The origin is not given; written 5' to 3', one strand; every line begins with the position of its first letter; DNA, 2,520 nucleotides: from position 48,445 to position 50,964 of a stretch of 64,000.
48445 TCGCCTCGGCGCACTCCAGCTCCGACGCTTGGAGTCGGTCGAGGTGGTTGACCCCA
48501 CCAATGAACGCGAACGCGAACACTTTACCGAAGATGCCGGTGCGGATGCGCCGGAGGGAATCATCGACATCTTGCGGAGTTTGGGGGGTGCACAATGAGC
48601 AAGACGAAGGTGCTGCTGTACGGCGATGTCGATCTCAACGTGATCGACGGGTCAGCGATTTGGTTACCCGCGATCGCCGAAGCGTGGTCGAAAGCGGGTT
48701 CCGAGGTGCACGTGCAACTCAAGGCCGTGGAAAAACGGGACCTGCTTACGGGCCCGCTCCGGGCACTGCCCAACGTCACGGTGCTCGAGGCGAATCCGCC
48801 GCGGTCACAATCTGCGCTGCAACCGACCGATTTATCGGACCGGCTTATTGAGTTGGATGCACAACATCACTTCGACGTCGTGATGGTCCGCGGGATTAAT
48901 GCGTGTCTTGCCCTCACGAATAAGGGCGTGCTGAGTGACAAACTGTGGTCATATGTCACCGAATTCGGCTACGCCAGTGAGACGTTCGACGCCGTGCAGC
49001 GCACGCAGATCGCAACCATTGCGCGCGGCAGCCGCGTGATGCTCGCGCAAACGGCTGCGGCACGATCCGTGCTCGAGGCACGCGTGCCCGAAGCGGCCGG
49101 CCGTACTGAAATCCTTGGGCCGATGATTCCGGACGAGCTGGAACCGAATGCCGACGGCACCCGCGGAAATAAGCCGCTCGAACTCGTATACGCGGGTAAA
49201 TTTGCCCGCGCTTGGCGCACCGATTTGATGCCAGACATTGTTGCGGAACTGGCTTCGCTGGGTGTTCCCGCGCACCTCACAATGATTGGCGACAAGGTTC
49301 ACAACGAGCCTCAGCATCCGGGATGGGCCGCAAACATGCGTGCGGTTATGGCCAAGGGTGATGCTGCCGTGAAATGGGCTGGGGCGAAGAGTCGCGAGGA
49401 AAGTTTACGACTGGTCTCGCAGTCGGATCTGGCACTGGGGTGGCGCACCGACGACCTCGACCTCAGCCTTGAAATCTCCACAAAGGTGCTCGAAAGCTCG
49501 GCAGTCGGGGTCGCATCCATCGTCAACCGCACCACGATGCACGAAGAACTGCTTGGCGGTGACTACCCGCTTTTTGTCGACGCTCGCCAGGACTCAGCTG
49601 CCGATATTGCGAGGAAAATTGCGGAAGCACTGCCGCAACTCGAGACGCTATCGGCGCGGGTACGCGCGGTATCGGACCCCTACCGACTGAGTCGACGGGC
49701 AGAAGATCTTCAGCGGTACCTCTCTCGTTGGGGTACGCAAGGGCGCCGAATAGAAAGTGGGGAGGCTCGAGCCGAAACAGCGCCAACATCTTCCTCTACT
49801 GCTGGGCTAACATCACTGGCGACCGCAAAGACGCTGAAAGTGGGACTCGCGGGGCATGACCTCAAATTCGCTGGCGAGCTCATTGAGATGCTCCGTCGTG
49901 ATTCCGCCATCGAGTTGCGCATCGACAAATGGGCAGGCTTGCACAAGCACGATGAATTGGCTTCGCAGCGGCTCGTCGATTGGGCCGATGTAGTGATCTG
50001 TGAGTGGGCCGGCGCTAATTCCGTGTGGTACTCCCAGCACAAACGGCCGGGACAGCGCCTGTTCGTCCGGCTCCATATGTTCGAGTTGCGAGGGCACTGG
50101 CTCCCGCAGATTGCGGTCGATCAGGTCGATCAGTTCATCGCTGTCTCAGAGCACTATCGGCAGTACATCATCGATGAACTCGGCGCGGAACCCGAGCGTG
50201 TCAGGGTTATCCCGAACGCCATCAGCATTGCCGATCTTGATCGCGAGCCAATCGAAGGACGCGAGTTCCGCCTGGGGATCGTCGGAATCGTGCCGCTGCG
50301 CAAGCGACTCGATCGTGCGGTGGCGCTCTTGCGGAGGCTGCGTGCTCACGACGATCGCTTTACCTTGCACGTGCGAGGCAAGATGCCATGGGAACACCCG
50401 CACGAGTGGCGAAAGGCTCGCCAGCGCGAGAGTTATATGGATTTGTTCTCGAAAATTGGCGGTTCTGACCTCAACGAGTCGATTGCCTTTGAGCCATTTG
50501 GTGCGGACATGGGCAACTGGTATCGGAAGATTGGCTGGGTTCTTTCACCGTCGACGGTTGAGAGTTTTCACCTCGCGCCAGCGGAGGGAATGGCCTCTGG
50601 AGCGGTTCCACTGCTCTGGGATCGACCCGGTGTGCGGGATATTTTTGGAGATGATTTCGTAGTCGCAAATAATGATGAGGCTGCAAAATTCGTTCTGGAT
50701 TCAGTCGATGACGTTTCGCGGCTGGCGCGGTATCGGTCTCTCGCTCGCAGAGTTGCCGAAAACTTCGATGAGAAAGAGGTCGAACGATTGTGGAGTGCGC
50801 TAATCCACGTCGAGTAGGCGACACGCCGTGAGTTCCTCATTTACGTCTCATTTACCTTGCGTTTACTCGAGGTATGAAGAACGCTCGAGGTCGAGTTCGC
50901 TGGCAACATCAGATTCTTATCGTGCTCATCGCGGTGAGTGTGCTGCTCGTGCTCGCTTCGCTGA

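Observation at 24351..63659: A ~40-kb ABC-exporter-dependent wall glycopolymer locus built around acetamido-uronic acids, with mostly uncharacterised enzymes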

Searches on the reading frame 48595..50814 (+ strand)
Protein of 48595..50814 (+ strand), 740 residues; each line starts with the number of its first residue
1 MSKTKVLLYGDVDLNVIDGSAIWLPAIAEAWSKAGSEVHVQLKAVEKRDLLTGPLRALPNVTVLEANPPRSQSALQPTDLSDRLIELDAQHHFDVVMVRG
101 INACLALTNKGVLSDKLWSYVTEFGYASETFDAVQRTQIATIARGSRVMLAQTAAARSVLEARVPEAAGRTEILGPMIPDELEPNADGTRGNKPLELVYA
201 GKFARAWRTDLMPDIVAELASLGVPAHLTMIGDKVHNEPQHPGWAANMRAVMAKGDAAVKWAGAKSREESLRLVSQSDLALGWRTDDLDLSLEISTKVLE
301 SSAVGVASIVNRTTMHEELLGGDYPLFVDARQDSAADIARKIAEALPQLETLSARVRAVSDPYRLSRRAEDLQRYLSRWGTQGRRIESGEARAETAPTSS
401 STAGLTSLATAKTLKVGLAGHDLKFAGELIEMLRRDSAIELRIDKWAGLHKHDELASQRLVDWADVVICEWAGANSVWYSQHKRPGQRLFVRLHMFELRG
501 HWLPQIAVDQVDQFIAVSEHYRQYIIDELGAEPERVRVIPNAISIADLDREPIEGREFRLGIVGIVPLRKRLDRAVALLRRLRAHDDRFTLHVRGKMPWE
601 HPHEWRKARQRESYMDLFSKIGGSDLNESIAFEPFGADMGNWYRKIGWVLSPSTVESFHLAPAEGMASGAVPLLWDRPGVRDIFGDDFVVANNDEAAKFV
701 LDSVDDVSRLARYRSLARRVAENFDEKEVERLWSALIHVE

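Call 4: search_protein_families(library=pfam, proteins=[window:48595-50814:+], max_evalue=0.01)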
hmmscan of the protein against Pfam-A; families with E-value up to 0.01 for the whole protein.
window:48595-50814:+ (740 aa): 5 families
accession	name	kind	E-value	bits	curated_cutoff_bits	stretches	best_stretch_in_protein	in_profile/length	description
PF13692.12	Glyco_trans_1_4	-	2e-11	44.7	27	1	559-698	3-131/142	Glycosyl transferases group 1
PF00534.26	Glycos_transf_1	-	3.8e-09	36.7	26.4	1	552-695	10-146/172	Glycosyl transferases group 1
PF13439.12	Glyco_transf_4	-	1.8e-08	35.1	28.5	1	493-545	116-168/170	Glycosyltransferase Family 4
PF13524.12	Glyco_trans_1_2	-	9.2e-07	29.3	25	1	233-372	22-142/144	Glycosyl transferase-like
PF13579.12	Glyco_trans_4_4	-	0.0014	19.4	29.7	1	484-541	92-157/158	Glycosyl transferase 4-like domain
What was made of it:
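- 48595..50817 (+): Dual glycosyltransferase, 740 aa: two complete GT-B modules; candidate repeat-unit polymerase. Pfam Glyco_trans_1_2 at 233-372 and GT4 at 484-698 (call 4).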

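Call 9: search_protein_families(library=ncbifam, proteins=[window:48595-50814:+], max_evalue=0.00001)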
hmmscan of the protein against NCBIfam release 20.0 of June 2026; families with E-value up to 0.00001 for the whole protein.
window:48595-50814:+ (740 aa): 0 families

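Call 19: find_related_loci(query=window:48595-50814:+, collection=genome_contigs, flank=10000)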
Query window:48595-50814:+ (740 aa) in genome_contigs; peptide patterns used: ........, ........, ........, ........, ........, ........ (x = any residue, [..] = any of these).
45 stretches matched a pattern; 5 encode a relative of the query (tblastn E <= 1e-3); 5 distinct loci.
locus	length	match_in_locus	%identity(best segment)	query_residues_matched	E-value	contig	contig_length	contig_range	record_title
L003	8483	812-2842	34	5-701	8e-115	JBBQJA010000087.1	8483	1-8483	MAG: Hyphomicrobiales bacterium isolate Co_metawrap_768 Cmw_768_k141_9032424_length_8483_cov_12.9942, whole genome shotg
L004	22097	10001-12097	34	5-725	4e-111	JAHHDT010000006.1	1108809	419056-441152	MAG: Aquamicrobium sp. isolate LANL01G contig_50, whole genome shotgun sequence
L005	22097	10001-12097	34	5-725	2e-108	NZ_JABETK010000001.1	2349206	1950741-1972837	Mesorhizobium sediminum strain KCTC 42205 1, whole genome shotgun sequence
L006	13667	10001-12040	33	5-701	7e-107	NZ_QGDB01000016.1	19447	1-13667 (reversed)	Falsochrobactrum shanghaiense strain HN4 HM4_scaffold16, whole genome shotgun sequence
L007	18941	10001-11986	33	6-686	6e-105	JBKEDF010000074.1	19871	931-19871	MAG: Pseudorhodobacter sp. isolate VLC_027 k121_2233032, whole genome shotgun sequence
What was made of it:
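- Tried and rejected: The genome_contigs scan with the dual GT returned only 33-34% alphaproteobacterial hits, because it depends on exact peptide patterns (call 19).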

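Call 29: find_homologous_proteins(query=window:48595-50814:+, max_evalue=1e-10)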
Query window:48595-50814:+ (740 aa): 676 proteins with E <= 1e-10 among 8000 candidates; the best 120 are listed.
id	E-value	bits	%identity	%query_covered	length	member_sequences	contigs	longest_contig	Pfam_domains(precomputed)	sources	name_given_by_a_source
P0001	0.0e+0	1659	100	100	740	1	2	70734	PF00534.27,PF13524.13,PF13439.13,PF13692.13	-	-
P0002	9.0e-296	1001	63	99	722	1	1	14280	PF00534.27,PF13439.13,PF13692.13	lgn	-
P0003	7.4e-288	975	60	99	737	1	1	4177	PF00534.27,PF13524.13,PF13439.13,PF13692.13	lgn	-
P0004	4.2e-284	963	59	100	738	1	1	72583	PF00534.27,PF13579.13,PF13439.13,PF13692.13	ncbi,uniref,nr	ncbi:glycosyltransferase [Gulosibacter chungangensis]|uniref:Glycosyltransferase family 4 protein n=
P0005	1.2e-277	941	58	99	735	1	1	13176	PF00534.27,PF13524.13,PF13439.13,PF13692.13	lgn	-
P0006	3.8e-272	923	57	99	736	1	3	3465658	PF00534.27,PF13524.13,PF13439.13,PF13692.13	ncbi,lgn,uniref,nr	ncbi:glycosyltransferase family protein [Gulosibacter molinativorax]|uniref:Glycosyl transferase n=1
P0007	3.5e-268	910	55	99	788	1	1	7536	PF00534.27,PF13439.13,PF13692.13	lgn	-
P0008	4.5e-267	906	58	99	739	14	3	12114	PF00534.27,PF13524.13,PF13439.13,PF13692.13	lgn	-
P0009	5.2e-267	906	59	99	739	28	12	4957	PF00534.27,PF13524.13,PF13439.13,PF13692.13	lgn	-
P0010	1.9e-266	904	56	99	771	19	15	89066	PF00534.27,PF13439.13,PF13692.13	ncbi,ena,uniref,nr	ncbi:glycosyltransferase [uncultured Micrococcus sp.]|uniref:glycosyltransferase n=1 Tax=uncultured 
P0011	4.6e-263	893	57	99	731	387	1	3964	PF13439.13,PF13692.13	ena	-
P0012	5.2e-263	893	58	99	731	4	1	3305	PF00534.27,PF13524.13,PF13439.13,PF13692.13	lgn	-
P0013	2.0e-262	891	58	99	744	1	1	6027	PF00534.27,PF13439.13,PF13692.13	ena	-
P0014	3.7e-257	874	56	99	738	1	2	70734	PF00534.27,PF13524.13,PF13439.13,PF13692.13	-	-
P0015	6.6e-257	873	56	100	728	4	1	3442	PF00534.27,PF13524.13,PF13439.13,PF13692.13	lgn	-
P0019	4.5e-255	867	55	99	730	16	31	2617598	PF00534.27,PF13692.13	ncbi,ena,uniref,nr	ncbi:Glycosyltransferase involved in cell wall bisynthesis [Micrococcus luteus]|uniref:Glycosyltrans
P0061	1.9e-180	620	44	100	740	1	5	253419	PF00534.27,PF13524.13,PF13439.13,PF13692.13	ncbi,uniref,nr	ncbi:glycosyltransferase [Paenarthrobacter ureafaciens]|uniref:glycosyltransferase n=1 Tax=Paenarthr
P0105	5.8e-162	559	41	99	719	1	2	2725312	PF00534.27,PF13692.13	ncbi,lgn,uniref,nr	ncbi:glycosyl transferase [Corynebacterium minutissimum]|uniref:Glycosyl transferases group 1 n=1 Ta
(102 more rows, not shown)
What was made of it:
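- Tried and rejected: Close relatives came from the protein search instead (call 29).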

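Call 32: find_encoding_contigs(protein=P0019, flank=10000, max_places=2)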
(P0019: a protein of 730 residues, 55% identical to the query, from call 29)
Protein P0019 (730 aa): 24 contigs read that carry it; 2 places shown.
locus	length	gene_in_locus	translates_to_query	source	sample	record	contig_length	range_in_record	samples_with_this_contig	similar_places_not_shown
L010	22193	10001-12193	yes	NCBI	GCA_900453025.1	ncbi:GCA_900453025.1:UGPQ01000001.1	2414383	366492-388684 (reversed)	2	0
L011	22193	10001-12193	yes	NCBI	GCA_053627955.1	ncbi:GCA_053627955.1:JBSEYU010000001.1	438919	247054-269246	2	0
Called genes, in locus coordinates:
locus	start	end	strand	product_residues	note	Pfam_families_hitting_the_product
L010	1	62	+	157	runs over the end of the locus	PF01467:CTP_transf_like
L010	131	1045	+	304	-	PF00483:NTP_transferase, PF12804:NTP_transf_3 (weak)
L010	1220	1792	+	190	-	PF02620:YceD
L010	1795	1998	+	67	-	PF01783:Ribosomal_L32p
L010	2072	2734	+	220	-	PF14622:Ribonucleas_3_3, PF00636:Ribonuclease_3, PF00035:dsrm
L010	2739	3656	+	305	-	PF01149:Fapy_DNA_glyco, PF06831:H2TH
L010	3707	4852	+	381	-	PF03816:LytR_cpsA_psr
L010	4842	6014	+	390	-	PF13579:Glyco_trans_4_4, PF00534:Glycos_transf_1, PF13692:Glyco_trans_1_4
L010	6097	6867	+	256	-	-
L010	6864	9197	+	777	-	PF13692:Glyco_trans_1_4 (faint), PF13439:Glyco_transf_4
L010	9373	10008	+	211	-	-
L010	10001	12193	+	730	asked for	PF00534:Glycos_transf_1 (weak), PF13692:Glyco_trans_1_4 (weak)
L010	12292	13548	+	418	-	PF02826:2-Hacid_dh_C (faint), PF03446:NAD_binding_2 (faint), PF03721:UDPG_MGDP_dh_N, PF00984:UDPG_MGDP_dh, PF03720:UDPG_MGDP_dh_C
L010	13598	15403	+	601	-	PF13439:Glyco_transf_4, PF13579:Glyco_trans_4_4, PF00534:Glycos_transf_1, PF13692:Glyco_trans_1_4, PF13524:Glyco_trans_1_2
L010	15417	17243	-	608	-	-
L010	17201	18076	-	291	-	PF00005:ABC_tran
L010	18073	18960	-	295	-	-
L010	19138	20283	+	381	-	PF02350:Epimerase_2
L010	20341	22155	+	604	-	-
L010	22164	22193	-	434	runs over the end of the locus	PF12832:MFS_1_like (weak), PF00083:Sugar_tr, PF07690:MFS_1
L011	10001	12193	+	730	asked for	PF00534:Glycos_transf_1 (weak), PF13692:Glyco_trans_1_4 (weak)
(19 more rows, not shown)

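Call 38: find_encoding_contigs(protein=P0006, flank=10000, max_places=1)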
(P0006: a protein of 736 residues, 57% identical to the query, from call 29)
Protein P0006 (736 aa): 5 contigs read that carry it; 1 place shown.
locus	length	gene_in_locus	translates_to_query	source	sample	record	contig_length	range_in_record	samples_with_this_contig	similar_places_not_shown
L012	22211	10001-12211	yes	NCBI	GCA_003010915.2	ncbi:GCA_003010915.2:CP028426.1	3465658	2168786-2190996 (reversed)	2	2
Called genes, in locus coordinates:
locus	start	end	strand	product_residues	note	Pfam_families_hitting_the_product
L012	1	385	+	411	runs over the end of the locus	PF13439:Glyco_transf_4, PF13579:Glyco_trans_4_4, PF00534:Glycos_transf_1 (weak), PF13692:Glyco_trans_1_4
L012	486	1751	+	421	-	PF03446:NAD_binding_2 (faint), PF03721:UDPG_MGDP_dh_N, PF00984:UDPG_MGDP_dh, PF03720:UDPG_MGDP_dh_C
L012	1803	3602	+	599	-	PF13439:Glyco_transf_4, PF13579:Glyco_trans_4_4, PF00534:Glycos_transf_1, PF13692:Glyco_trans_1_4, PF13524:Glyco_trans_1_2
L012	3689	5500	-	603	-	-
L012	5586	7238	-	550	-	PF07940:Hepar_II_III_C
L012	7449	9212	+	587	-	PF13439:Glyco_transf_4, PF13579:Glyco_trans_4_4, PF00534:Glycos_transf_1, PF13692:Glyco_trans_1_4, PF13524:Glyco_trans_1_2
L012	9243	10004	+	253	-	-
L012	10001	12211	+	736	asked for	PF13439:Glyco_transf_4 (faint), PF13524:Glyco_trans_1_2 (faint), PF00534:Glycos_transf_1 (faint), PF13692:Glyco_trans_1_4 (faint)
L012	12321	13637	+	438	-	PF01210:NAD_Gly3P_dh_N (weak), PF03446:NAD_binding_2 (weak), PF03721:UDPG_MGDP_dh_N, PF00984:UDPG_MGDP_dh, PF03720:UDPG_MGDP_dh_C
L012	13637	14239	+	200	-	PF25084:LbH_EIF2B, PF25087:GMPPB_C (faint), PF00132:Hexapep, PF14602:Hexapep_2, PF00132:Hexapep (weak)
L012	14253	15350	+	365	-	PF01041:DegT_DnrJ_EryC1, PF00155:Aminotran_1_2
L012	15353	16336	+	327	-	PF01408:GFO_IDH_MocA, PF02894:GFO_IDH_MocA_C, PF22725:GFO_IDH_MocA_C3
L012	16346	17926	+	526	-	PF13439:Glyco_transf_4 (faint), PF00534:Glycos_transf_1, PF13692:Glyco_trans_1_4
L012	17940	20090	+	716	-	PF26337:Gtf3_C (weak)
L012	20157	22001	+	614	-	-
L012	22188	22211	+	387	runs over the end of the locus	PF02350:Epimerase_2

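Call 39: find_encoding_contigs(protein=P0004, flank=10000, max_places=1)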
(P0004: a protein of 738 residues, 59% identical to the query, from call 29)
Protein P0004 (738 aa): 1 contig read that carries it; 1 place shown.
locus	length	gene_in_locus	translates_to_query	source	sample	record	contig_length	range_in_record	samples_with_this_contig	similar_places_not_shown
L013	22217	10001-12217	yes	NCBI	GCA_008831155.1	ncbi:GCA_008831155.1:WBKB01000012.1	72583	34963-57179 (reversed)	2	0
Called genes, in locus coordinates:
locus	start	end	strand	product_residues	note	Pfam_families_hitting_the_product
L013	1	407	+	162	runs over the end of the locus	PF01418:HTH_6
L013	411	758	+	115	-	PF01380:SIS, PF13580:SIS_2 (faint)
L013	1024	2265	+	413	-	PF13439:Glyco_transf_4, PF13579:Glyco_trans_4_4, PF00534:Glycos_transf_1, PF13692:Glyco_trans_1_4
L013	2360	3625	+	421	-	PF03446:NAD_binding_2 (faint), PF03721:UDPG_MGDP_dh_N, PF00984:UDPG_MGDP_dh, PF03720:UDPG_MGDP_dh_C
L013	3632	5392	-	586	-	-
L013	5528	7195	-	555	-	PF07940:Hepar_II_III_C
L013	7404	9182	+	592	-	PF13439:Glyco_transf_4, PF13579:Glyco_trans_4_4, PF00534:Glycos_transf_1, PF13524:Glyco_trans_1_2, PF13692:Glyco_trans_1_4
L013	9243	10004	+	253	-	-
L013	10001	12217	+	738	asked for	PF13579:Glyco_trans_4_4 (faint), PF13439:Glyco_transf_4, PF00534:Glycos_transf_1 (weak), PF13692:Glyco_trans_1_4 (weak)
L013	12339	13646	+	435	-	PF01210:NAD_Gly3P_dh_N (weak), PF03446:NAD_binding_2 (weak), PF03721:UDPG_MGDP_dh_N, PF00984:UDPG_MGDP_dh, PF03720:UDPG_MGDP_dh_C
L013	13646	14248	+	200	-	PF25084:LbH_EIF2B, PF00132:Hexapep, PF25087:GMPPB_C (faint), PF14602:Hexapep_2, PF00132:Hexapep (weak)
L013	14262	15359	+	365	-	PF01041:DegT_DnrJ_EryC1, PF00155:Aminotran_1_2, PF01212:Beta_elim_lyase (weak)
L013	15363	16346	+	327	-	PF01408:GFO_IDH_MocA, PF02894:GFO_IDH_MocA_C, PF22725:GFO_IDH_MocA_C3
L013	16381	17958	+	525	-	PF00534:Glycos_transf_1, PF13692:Glyco_trans_1_4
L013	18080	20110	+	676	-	PF26337:Gtf3_C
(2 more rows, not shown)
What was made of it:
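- Copy number of each module varies between genera (calls 32, 38, 39). There are Gtf3_C hits on Gulosibacter homologs of the 702-aa protein (calls 38, 39).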

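Call 47: search_solved_structures(query=window:48595-50814:+, max_evalue=0.1)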
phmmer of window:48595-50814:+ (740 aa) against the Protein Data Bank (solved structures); distinct sequences matched with E-value up to 0.1: 5.
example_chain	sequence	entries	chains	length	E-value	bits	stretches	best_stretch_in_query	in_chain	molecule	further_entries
9m88_A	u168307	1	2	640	0.028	16.2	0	642-732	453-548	GPR3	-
2bis_A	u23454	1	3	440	0.036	15.8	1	642-732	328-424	GLGA GLYCOGEN SYNTHASE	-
3fro_A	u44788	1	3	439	0.039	15.7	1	642-732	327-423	GlgA glycogen synthase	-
3l01_A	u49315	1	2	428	0.041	15.7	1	642-732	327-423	GlgA glycogen synthase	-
8jhq_A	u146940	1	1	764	0.089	14.5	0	642-733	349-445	Sphingosine-1-phosphate transporter SPNS2,GlgA glycogen synthase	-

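Call 49: search_protein_families(library=pfam, proteins=[L010:15420-17243:-, L012:20157-21998:+, L012:17940-20087:+], max_evalue=5)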
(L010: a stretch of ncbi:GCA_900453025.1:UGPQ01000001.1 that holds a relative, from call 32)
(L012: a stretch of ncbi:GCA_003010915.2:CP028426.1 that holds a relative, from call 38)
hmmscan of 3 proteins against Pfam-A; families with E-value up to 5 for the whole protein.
L010:15420-17243:- (608 aa): 1 family
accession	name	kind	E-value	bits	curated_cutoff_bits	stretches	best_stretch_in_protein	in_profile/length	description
PF13692.12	Glyco_trans_1_4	-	0.00045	20.9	27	1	424-572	2-141/142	Glycosyl transferases group 1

L012:20157-21998:+ (614 aa): 1 family
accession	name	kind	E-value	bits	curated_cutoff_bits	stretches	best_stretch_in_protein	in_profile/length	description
PF00733.27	Asn_synthase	-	5.8e-05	23.3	21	1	233-313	4-87/354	Asparagine synthase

L012:17940-20087:+ (716 aa): 1 family
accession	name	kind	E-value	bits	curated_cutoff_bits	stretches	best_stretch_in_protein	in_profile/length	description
PF13692.12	Glyco_trans_1_4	-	0.0026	18.4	27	1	539-678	1-138/142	Glycosyl transferases group 1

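Call 76: predict_structure(alignment_id=A3)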
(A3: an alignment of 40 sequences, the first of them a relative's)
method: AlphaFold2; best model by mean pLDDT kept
length: 740 residues; sequences in the alignment: 40
mean_pLDDT: 91.0   pTM: 0.87
mean pLDDT of the five models: 91.0, 90.6, 89.6, 89.2, 89.1
residues with pLDDT >= 90: 581; 70-90: 114; 50-70: 19; < 50: 26
segments of 3 or more residues with pLDDT < 50: 385-410
pLDDT, mean of each block of 10 residues (from residue 1): 89 85 94 97 92 93 96 95 97 96 97 94 73 91 95 91 92 95 79 92 92 96 97 91 94 91 91 95 87 89 96 91 95 95 95 94 96 91 51 41 42 90 86 88 91 95 97 91 97 88 94 95 93 96 93 96 94 97 98 96 95 97 96 92 97 79 96 94 93 98 97 97 94 89
secondary structure, 60 per line:
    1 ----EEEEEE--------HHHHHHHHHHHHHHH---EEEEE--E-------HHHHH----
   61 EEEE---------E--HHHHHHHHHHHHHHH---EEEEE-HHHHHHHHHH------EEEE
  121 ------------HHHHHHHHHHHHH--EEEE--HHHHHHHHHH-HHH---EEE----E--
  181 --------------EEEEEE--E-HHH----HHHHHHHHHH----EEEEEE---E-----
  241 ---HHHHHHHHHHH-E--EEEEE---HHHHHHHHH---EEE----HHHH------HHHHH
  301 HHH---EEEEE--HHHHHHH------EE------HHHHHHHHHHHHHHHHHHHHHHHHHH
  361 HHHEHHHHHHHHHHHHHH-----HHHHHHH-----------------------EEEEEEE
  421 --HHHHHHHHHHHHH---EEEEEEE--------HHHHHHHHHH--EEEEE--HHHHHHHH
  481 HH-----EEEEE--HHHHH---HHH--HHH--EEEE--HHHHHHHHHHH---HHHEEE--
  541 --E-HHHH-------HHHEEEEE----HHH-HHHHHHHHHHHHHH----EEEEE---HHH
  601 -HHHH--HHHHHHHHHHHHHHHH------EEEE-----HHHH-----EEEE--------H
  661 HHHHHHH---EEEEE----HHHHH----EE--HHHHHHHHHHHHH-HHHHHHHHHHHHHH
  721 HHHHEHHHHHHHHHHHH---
elements in order (helices of 4 or more, strands of 3 or more residues): E5-10 H19-33 E37-41 H52-56 E61-64 H77-91 E95-99 H101-110 E117-120 H133-145 E148-151 H154-163 E171-173 E195-200 H212-221 E226-231 H244-254 E259-263 H267-275 E279-281 H286-289 H296-303 E307-311 H314-320 H335-363 H365-378 H384-390 E414-420 H423-435 E439-445 H454-463 E466-470 H473-482 E488-492 H495-499 E513-516 H519-529 E536-538 H545-548 E559-563 H572-585 E590-594 H602-605 H608-623 E630-633 H639-642 E648-651 H660-667 E671-675 H680-684 H693-705 H707-724 H726-737
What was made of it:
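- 48595..50817 (+): AF2 pLDDT 91, modules 1-380 and 414-740 (call 76).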
